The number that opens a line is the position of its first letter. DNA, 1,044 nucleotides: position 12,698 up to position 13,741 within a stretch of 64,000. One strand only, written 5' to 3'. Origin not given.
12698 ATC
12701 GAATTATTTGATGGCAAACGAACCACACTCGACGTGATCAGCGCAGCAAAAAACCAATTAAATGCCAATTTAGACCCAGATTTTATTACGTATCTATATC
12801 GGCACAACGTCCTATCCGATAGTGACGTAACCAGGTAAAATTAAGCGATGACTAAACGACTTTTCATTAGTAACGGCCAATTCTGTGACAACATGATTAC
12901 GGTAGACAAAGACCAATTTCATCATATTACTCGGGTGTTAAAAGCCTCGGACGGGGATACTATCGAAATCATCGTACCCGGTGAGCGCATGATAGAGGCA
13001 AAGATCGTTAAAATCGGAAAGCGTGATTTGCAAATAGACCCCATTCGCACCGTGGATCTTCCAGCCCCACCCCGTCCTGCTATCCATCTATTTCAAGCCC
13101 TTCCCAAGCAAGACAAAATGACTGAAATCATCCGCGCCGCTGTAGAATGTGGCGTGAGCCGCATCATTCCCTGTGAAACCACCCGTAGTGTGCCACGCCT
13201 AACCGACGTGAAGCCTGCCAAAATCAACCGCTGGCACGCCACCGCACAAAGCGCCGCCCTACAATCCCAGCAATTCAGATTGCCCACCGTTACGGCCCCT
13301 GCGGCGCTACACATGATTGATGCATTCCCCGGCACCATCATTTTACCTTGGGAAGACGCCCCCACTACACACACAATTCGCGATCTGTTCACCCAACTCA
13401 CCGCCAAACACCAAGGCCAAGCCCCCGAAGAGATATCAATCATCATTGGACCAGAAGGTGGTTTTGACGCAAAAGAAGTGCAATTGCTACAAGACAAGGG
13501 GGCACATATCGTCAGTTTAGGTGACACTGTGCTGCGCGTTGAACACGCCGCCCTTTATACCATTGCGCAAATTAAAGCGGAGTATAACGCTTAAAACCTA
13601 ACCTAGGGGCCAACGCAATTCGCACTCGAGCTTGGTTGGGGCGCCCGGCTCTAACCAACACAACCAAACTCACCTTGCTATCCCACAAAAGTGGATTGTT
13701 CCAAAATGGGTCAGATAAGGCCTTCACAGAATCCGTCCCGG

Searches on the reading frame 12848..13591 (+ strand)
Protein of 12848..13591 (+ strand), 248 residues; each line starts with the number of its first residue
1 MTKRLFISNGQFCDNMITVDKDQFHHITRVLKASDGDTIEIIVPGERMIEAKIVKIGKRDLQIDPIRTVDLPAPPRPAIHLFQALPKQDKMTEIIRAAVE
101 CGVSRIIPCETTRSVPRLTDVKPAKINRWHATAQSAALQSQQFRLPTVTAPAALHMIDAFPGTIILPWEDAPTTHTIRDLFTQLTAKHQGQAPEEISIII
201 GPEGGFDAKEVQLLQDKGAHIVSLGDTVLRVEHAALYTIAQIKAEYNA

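Call 69: search_protein_families(library=pfam, proteins=[window:12848-13591:+], max_evalue=0.001)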
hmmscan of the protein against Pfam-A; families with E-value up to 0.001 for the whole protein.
window:12848-13591:+ (248 aa): 2 families
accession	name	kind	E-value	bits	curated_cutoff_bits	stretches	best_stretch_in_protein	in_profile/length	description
PF04452.19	Methyltrans_RNA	-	1.8e-38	132.2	23.9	1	77-242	4-164/165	RNA methyltransferase domain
PF20260.4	PUA_4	-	8.4e-08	32.6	23.9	1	20-65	2-47/48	RNA methyltransferase PUA domain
